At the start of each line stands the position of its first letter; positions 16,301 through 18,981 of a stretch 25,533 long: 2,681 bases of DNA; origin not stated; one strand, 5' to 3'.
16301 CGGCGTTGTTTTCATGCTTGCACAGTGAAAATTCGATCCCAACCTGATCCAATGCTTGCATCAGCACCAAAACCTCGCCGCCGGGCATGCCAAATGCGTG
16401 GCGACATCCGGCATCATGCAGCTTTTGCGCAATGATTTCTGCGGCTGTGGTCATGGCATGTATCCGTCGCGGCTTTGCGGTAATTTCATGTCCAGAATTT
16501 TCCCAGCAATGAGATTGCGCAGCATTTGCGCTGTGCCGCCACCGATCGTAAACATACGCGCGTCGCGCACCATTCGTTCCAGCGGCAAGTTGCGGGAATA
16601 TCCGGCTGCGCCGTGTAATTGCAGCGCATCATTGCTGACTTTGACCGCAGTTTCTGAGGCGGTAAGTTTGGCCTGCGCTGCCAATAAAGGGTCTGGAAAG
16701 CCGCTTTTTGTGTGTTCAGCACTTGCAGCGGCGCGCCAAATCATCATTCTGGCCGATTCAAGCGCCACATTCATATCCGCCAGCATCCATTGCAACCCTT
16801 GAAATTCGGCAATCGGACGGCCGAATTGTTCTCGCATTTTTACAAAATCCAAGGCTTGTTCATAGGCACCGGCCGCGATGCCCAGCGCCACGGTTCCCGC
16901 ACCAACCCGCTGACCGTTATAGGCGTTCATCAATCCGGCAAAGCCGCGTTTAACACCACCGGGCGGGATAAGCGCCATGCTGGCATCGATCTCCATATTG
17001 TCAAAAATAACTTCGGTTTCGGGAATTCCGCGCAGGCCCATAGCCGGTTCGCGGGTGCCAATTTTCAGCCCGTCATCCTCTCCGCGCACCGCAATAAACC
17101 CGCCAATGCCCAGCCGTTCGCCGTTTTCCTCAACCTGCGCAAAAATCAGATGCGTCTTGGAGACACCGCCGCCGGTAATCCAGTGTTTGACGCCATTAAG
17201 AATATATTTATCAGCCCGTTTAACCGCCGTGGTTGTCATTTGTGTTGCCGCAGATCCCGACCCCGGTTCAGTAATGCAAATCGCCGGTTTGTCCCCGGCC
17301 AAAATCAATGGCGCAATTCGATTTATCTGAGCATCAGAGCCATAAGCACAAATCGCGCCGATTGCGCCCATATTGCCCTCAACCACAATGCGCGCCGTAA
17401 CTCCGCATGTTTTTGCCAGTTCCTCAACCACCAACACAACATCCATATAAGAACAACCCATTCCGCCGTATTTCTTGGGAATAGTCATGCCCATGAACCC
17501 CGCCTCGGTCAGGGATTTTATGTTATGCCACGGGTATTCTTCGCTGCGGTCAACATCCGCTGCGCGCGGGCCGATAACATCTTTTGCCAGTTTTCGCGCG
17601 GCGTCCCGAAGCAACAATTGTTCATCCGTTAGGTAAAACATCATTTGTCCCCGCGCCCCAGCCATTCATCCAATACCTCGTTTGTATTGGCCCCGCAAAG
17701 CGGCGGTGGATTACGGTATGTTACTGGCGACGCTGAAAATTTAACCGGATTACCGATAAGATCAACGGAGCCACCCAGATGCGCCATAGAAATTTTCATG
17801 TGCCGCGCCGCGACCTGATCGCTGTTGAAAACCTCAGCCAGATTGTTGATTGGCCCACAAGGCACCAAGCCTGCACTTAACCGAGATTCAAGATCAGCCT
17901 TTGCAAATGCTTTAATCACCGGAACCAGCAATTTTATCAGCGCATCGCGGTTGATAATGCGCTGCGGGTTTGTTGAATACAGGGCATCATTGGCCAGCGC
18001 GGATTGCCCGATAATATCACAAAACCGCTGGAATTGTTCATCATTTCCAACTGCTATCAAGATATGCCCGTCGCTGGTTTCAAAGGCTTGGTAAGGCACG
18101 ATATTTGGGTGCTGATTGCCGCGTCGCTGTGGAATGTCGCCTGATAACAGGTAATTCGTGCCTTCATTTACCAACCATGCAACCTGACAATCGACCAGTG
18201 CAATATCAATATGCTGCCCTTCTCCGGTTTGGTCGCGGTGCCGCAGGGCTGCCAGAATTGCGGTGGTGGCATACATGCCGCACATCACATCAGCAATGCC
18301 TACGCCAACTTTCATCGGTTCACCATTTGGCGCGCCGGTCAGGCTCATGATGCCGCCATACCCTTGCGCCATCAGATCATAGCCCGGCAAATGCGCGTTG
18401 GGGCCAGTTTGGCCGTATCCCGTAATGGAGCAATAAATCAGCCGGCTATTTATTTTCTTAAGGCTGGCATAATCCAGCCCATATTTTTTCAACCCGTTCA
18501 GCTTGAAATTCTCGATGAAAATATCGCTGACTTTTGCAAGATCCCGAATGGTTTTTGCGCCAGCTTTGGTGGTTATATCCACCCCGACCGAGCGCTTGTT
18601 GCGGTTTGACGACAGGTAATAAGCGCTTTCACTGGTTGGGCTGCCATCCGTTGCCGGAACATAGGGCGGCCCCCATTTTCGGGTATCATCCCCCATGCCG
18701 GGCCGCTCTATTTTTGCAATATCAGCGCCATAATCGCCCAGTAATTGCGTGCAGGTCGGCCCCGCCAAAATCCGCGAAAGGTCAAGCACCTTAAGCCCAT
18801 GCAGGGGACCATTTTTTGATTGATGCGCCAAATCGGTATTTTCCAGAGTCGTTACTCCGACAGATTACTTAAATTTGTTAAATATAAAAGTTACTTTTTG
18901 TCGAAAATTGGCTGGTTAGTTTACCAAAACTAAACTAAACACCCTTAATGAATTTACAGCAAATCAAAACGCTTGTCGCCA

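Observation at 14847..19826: LysR-controlled organosulfur module: CoA-transferase, desulfinase-type Acd and a ThDP enzyme, translationally coupled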

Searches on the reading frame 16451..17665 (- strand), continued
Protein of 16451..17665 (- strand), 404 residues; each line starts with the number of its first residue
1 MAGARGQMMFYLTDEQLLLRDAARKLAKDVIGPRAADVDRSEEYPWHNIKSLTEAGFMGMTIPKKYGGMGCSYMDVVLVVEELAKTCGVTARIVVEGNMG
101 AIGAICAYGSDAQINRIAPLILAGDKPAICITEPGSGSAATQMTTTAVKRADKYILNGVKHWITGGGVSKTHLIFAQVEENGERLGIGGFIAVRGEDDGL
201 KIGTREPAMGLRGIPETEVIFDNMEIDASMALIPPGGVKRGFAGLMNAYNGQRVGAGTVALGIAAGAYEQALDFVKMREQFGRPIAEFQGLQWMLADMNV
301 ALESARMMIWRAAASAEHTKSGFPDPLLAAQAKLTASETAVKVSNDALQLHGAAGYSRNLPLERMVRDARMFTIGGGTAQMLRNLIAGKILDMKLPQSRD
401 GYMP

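Call 45: search_protein_families(library=pfam, proteins=[L032:5246-6667:+, L032:6718-7695:+, L037:12962-14032:+, L037:14797-17445:+, L009:12821-14155:-, L031:14183-15094:-, L031:15091-16806:-, L024:12951-14474:+, L052:12981-14237:+, L030:12826-14085:-], max_evalue=0.00001)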
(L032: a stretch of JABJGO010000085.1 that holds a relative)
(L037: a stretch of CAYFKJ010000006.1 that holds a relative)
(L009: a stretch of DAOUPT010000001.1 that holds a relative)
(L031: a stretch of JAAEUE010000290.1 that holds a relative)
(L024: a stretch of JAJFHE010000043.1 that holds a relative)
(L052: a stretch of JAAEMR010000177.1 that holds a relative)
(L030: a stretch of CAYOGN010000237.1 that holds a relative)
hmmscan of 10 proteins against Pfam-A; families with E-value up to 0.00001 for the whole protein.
L032:5246-6667:+ (473 aa): 1 family
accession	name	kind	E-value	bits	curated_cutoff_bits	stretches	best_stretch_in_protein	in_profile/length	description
PF00501.34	AMP-binding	-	7.5e-10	38.6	29.9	1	127-335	161-375/384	AMP-binding enzyme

L032:6718-7695:+ (325 aa): 1 family
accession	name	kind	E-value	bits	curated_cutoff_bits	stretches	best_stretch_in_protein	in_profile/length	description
PF05721.19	PhyH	-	7.3e-20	72.6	22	1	41-255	3-212/213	Phytanoyl-CoA dioxygenase (PhyH)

L037:12962-14032:+ (356 aa): 1 family
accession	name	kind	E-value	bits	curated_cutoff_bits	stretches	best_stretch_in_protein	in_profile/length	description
PF03797.25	Autotransporter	-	3e-27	96.4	26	1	111-333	8-253/255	Autotransporter beta-domain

L037:14797-17445:+ (882 aa): 4 families
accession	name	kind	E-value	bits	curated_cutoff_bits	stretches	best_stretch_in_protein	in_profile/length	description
PF02518.31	HATPase_c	-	7.9e-23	81.5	26.4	1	625-733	2-109/111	Histidine kinase-, DNA gyrase B-, and HSP90-like ATPase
PF07695.17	7TMR-DISM_7TM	-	1.9e-12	48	29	1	262-468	3-205/205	7TM diverse intracellular signalling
PF00072.30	Response_reg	-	3.1e-11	43.9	30.2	1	761-869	1-107/111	Response regulator receiver domain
PF00512.31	HisKA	-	3e-09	37.2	26.9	1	515-580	2-66/66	His Kinase A (phospho-acceptor) domain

L009:12821-14155:- (444 aa): 3 families
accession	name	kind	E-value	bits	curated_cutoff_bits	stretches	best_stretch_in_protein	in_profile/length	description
PF03721.20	UDPG_MGDP_dh_N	-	3.3e-55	187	27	1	1-189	1-186/187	UDP-glucose/GDP-mannose dehydrogenase family, NAD binding domain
PF00984.24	UDPG_MGDP_dh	-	2.2e-34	117.9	25.4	1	209-300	2-93/94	UDP-glucose/GDP-mannose dehydrogenase family, central domain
PF03720.21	UDPG_MGDP_dh_C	-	9.4e-32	109.9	30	1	324-423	1-101/103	UDP-glucose/GDP-mannose dehydrogenase family, UDP binding domain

L031:14183-15094:- (303 aa): 2 families
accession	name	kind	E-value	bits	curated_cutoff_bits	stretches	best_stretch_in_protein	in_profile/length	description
PF02492.25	cobW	-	1.2e-41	142.7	20.7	1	5-174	1-173/180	CobW/HypB/UreG, nucleotide-binding domain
PF07683.19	CobW_C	-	2.7e-15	56.5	22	1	216-295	3-92/94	Cobalamin synthesis protein cobW C-terminal domain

L031:15091-16806:- (571 aa): 2 families
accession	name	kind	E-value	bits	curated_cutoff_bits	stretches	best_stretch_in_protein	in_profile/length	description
PF07969.17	Amidohydro_3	-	5.9e-81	273.8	29.7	1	81-567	5-470/472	Amidohydrolase family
PF01979.26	Amidohydro_1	-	2.3e-16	60.4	25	1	345-547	123-323/345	Amidohydrolase family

L024:12951-14474:+ (507 aa): 1 family
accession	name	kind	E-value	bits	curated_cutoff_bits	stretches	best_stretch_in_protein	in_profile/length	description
PF01384.25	PHO4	-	1.2e-112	376.8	33.7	1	85-496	1-350/350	Phosphate transporter family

L052:12981-14237:+ (418 aa): 1 family
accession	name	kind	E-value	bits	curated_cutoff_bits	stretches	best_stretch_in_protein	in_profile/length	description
PF00155.27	Aminotran_1_2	-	3e-39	135.7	19.7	1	31-407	2-358/361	Aminotransferase class I and II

L030:12826-14085:- (419 aa): 1 family
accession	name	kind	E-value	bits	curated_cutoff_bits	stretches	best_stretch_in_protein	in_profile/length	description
PF01546.33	Peptidase_M20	-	3e-29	102.9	24.6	1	89-413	2-205/206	Peptidase family M20/M25/M40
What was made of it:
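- L052 carries an aminotransferase between ThDP and TAXI (call 45).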

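Call 58: search_protein_families(library=ncbifam, proteins=[L052:12981-14237:+, L011:12890-14221:+], max_evalue=1e-20)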
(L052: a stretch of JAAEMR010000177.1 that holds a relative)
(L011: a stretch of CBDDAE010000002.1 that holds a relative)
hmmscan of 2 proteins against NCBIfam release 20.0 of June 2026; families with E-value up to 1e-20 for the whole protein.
L052:12981-14237:+ (418 aa): 21 families
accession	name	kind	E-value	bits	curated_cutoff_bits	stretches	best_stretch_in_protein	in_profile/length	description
NF004769.0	PRK06107.1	equivalog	2.3e-49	168.2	617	1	8-402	11-387/402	aspartate transaminase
NF041091.1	asp_aminotase_Arch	equivalog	4.9e-43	147.4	550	1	5-401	2-363/376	aspartate aminotransferase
NF041364.1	GntC_guanitoxin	equivalog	6.5e-38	130.5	415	1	47-401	12-345/356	guanitoxin biosynthesis PLP-dependent (S)-gamma-hydroxy-L-arginine cyclodehydratase GntC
NF005817.0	PRK07683.1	equivalog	8.1e-31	107.1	575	1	21-346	19-324/387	aminotransferase A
NF005744.0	PRK07568.1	subfamily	9.5e-31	107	389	1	1-350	1-331/398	pyridoxal phosphate-dependent aminotransferase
NF006230.0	PRK08363.1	equivalog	2.3e-29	102.4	534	1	15-411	15-389/398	alanine aminotransferase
NF004975.0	PRK06348.1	equivalog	8e-29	100.8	549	1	18-400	17-370/384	pyridoxal phosphate-dependent aminotransferase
NF005855.0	PRK07777.1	equivalog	2.2e-28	99.7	553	1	48-332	43-315/391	pyridoxal phosphate-dependent aminotransferase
NF004770.0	PRK06108.1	subfamily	4.2e-28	98.3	422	1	23-397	29-376/396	pyridoxal phosphate-dependent aminotransferase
NF005601.0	PRK07337.1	equivalog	3.2e-27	95.6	496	1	1-410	6-388/394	pyridoxal phosphate-dependent aminotransferase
NF006514.0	PRK08960.1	equivalog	5.7e-26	91.2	554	1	4-395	6-367/388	pyridoxal phosphate-dependent aminotransferase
TIGR03540.1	DapC_direct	equivalog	2.2e-25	89.4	593.25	1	18-401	17-372/383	LL-diaminopimelate aminotransferase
NF006229.0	PRK08361.1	equivalog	5.3e-25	88.2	624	1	21-416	24-390/391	aspartate aminotransferase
NF006756.0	PRK09276.1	subfamily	1.2e-24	86.9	507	1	4-400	5-373/387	LL-diaminopimelate aminotransferase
NF006488.0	PRK08912.1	equivalog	4.1e-24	85.2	498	1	48-388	41-359/387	aminotransferase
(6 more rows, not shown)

L011:12890-14221:+ (443 aa): 64 families (the best 25 are shown)
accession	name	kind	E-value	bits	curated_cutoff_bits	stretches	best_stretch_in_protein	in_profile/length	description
NF005685.0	PRK07483.1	equivalog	1.6e-223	742.4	485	1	3-440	2-441/444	aspartate aminotransferase family protein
NF005375.0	PRK06917.1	equivalog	1.9e-128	429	535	1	13-438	15-440/448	aspartate aminotransferase family protein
NF005102.0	PRK06541.1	equivalog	2.2e-118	395.7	574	1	13-434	35-453/460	aspartate aminotransferase family protein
NF005683.0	PRK07481.1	subfamily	6.1e-112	374.9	575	1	15-435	31-448/453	hypothetical protein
NF005682.0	PRK07480.1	subfamily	9.8e-108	360.7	510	1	17-437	40-452/459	aminotransferase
NF004767.0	PRK06105.1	subfamily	1.3e-104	350.3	517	1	16-438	34-451/460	aminotransferase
NF005447.0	PRK07036.1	equivalog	4.9e-102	342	618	1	15-437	38-455/468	aminotransferase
TIGR00508.1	bioA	equivalog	3.2e-98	329.1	405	1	13-434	14-418/419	adenosylmethionine--8-amino-7-oxononanoate transaminase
NF005684.0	PRK07482.1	subfamily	6e-96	321.8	687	1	16-439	36-457/464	hypothetical protein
NF004625.0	PRK05965.1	subfamily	8.6e-94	314.8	729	1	16-441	32-452/460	hypothetical protein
NF005812.0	PRK07678.1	subfamily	1.1e-92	311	488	1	16-434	33-447/451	aminotransferase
NF004718.0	PRK06062.1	subfamily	1.2e-91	307.5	472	1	15-434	41-446/454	hypothetical protein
NF052567.1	OmAmTferAptACaul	equivalog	2.8e-89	299.8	500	1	2-436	11-430/431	omega-aminotransferase AptA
NF049939.1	HyAminethphonNHLyPbfA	equivalog_domain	4.4e-86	289.1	525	1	13-435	44-440/442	(R)-1-hydroxy-2-aminoethylphosphonate ammonia-lyase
NF002874.0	PRK03244.1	equivalog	1.3e-83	281.1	457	1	16-434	29-392/399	acetylornithine transaminase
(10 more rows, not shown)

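Call 69: get_annotated_region(hit=H1, flank=7000)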
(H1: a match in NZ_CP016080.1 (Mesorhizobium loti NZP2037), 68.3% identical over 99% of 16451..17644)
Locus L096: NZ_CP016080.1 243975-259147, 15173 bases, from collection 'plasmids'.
description: Mesorhizobium loti NZP2037 plasmid pML2037, complete sequence
organism: Mesorhizobium loti NZP2037 (NCBI taxid 935546)
taxonomy: Bacteria; Pseudomonadota; Alphaproteobacteria; Hyphomicrobiales; Phyllobacteriaceae; Mesorhizobium; Mesorhizobium loti; Mesorhizobium loti NZP2037
host: -; source: Lotus,cell culture; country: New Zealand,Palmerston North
typing (MOB-suite, as given by PLSDB): non-mobilizable; replicon IncP; mating-pair formation MPF_T
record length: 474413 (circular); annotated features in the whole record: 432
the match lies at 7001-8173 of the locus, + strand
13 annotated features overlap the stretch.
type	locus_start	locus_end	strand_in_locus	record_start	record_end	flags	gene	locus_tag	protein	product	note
CDS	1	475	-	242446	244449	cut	-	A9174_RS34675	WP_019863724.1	acetyl/propionyl/methylcrotonyl-CoA carboxylase subunit alpha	-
CDS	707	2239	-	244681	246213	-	-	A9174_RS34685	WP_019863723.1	acyl-CoA carboxylase subunit beta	-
CDS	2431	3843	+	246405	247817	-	-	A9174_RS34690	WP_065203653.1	XRE family transcriptional regulator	-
CDS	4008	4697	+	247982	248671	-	-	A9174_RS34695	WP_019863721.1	GntR family transcriptional regulator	-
CDS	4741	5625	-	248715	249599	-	-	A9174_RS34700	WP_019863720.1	LysR family transcriptional regulator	-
CDS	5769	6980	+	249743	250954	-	-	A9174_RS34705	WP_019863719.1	CaiB/BaiF CoA-transferase family protein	-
CDS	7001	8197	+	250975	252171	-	-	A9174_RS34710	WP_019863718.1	3-sulfinopropanoyl-CoA desulfinase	-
CDS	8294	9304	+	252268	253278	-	-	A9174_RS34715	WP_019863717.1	putative sulfate exporter family transporter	-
CDS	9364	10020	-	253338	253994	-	-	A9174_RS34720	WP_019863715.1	gamma-glutamyl-gamma-aminobutyrate hydrolase family protein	-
CDS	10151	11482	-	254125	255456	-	-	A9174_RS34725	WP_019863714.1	tetratricopeptide repeat protein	-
CDS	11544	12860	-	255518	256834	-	-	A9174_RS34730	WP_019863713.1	glutamine synthetase family protein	-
CDS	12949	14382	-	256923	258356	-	-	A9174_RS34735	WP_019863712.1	APC family permease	-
CDS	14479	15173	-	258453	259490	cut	-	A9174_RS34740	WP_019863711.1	2Fe-2S iron-sulfur cluster-binding protein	-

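Call 70: get_annotated_region(hit=H5, flank=7000)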
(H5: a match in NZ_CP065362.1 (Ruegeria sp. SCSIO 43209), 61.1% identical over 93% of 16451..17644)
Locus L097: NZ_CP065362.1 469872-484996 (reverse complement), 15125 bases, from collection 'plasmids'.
description: Ruegeria sp. SCSIO 43209 plasmid unnamed3, complete sequence
organism: Ruegeria sp. SCSIO 43209 (NCBI taxid 2793010)
taxonomy: Bacteria; Pseudomonadota; Alphaproteobacteria; Rhodobacterales; Roseobacteraceae; Ruegeria; Ruegeria sp. SCSIO 43209
host: -; source: Galaxea fascicularis; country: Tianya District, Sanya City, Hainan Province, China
typing (MOB-suite, as given by PLSDB): non-mobilizable
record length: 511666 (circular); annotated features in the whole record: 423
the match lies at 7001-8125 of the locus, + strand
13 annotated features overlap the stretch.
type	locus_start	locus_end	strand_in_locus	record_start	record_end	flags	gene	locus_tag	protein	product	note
CDS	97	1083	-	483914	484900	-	-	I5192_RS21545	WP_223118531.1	zinc-dependent alcohol dehydrogenase family protein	-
CDS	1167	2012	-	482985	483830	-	-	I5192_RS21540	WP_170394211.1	enoyl-CoA hydratase/isomerase family protein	-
CDS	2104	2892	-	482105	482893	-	-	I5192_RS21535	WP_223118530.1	SDR family NAD(P)-dependent oxidoreductase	-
CDS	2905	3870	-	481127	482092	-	-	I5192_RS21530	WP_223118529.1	LLM class oxidoreductase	-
CDS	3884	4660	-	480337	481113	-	-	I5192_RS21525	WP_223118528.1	CmcJ/NvfI family oxidoreductase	-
CDS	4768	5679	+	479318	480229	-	-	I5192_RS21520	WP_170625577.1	LysR family transcriptional regulator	-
CDS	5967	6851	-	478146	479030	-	-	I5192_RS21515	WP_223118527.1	LysR family transcriptional regulator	GO:0006355 - regulation of DNA-templated transcription [Evidence IEA]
CDS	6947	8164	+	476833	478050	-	-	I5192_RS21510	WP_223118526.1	3-sulfinopropanoyl-CoA desulfinase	-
CDS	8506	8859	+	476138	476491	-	-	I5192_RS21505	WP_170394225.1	hypothetical protein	-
CDS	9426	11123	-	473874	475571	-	-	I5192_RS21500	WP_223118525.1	hypothetical protein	-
CDS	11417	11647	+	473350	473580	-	-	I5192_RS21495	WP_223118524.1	hypothetical protein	-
CDS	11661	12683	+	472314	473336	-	-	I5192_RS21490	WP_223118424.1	IS110 family transposase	-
CDS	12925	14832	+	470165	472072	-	-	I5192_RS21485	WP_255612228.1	alkyl sulfatase dimerization domain-containing protein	-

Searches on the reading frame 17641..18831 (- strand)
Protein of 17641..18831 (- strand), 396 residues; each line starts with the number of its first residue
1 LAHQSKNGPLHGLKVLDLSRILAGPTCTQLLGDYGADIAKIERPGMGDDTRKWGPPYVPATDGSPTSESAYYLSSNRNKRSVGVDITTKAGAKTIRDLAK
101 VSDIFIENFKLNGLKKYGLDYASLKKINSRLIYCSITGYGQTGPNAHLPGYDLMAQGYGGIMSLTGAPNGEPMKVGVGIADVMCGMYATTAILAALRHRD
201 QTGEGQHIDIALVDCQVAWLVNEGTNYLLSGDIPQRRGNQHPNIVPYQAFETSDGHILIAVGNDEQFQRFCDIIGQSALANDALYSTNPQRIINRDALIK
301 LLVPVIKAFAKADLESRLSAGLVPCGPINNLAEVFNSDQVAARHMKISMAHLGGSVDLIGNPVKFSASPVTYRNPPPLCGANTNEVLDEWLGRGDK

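Call 3: search_protein_families(library=pfam, proteins=[window:17641-18831:-])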
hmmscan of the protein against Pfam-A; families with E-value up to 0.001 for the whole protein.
window:17641-18831:- (396 aa): 1 family
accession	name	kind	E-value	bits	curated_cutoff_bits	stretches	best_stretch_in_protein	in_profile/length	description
PF02515.22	CoA_transf_3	-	2.2e-121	405.9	23.3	1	10-383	1-366/366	CoA-transferase family III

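Call 4: search_protein_families(library=ncbifam, proteins=[window:17641-18831:-])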
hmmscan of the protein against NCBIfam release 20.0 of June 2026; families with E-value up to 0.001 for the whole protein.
window:17641-18831:- (396 aa): 7 families
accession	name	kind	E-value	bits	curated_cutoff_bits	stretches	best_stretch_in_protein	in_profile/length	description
NF052585.1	SucGlutTfsCaiB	equivalog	4.6e-144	479.8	750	1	4-389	2-387/394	succinate--glutarate CoA-transferase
NF041294.1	Scnl_mescCoAtase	equivalog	1.4e-87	294.3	700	1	10-388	4-381/381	succinyl-CoA:mesaconate CoA-transferase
NF008511.0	PRK11430.1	equivalog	1.1e-79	268.4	522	1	3-368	3-356/381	CoA:oxalate CoA-transferase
NF003809.0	PRK05398.1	subfamily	5.6e-68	229.4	442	2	8-215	3-203/416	formyl-CoA transferase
TIGR03253.1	oxalate_frc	equivalog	4e-67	226.7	504.2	2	9-215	3-202/416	formyl-CoA transferase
NF002914.1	PRK03525.1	equivalog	2e-36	125.7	413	1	4-389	4-380/400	L-carnitine CoA-transferase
TIGR04253.1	mesacon_CoA_iso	equivalog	2.2e-23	82.9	725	1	9-393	2-386/403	2-methylfumaryl-CoA isomerase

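Call 10: search_solved_structures(query=window:17641-18831:-)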
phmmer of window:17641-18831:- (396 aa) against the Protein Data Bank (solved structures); distinct sequences matched with E-value up to 0.001: 35.
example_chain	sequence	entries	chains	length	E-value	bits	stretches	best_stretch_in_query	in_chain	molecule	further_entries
4ed9_A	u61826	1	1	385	4.1e-109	368.2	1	6-370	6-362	CAIB/BAIF family protein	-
9br7_A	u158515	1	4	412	1e-96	327.5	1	8-393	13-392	Succinate--hydroxymethylglutarate CoA-transferase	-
9br6_A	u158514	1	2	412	1.3e-96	327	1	8-393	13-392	Succinate--hydroxymethylglutarate CoA-transferase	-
10uh_A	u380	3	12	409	5.1e-92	312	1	6-393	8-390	Formyl-coenzyme a transferase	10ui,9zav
4hl6_A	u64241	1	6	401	6.2e-70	239.2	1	3-368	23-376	Uncharacterized protein YfdE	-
2vjo_A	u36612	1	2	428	1.9e-45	158.6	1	8-216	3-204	FORMYL-COENZYME A TRANSFERASE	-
1p5h_A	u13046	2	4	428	1.9e-45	158.6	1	8-216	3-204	Formyl-coenzyme A transferase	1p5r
2vjk_A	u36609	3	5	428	2.7e-45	158.1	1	8-216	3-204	FORMYL-COENZYME A TRANSFERASE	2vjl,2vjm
1t4c_A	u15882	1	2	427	3.1e-45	157.9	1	9-216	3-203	Formyl-CoA:oxalate CoA-transferase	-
2vjn_A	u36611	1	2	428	3.4e-45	157.8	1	8-216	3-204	FORMYL-COENZYME A TRANSFERASE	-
1pqy_A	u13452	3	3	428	7.3e-45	156.7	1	7-215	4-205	Hypothetical protein yfdW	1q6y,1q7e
1pt5_A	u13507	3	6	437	1.1e-44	156.1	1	8-215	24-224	Hypothetical protein yfdW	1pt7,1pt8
1vgr_A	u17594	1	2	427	1.1e-44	156.1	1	9-216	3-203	Formyl-coenzyme A transferase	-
1t3z_A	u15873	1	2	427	2.1e-44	155.2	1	9-216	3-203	Formyl-coenzyme A transferase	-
2vjm_B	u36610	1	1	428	2.6e-44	154.9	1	8-216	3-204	FORMYL-COENZYME A TRANSFERASE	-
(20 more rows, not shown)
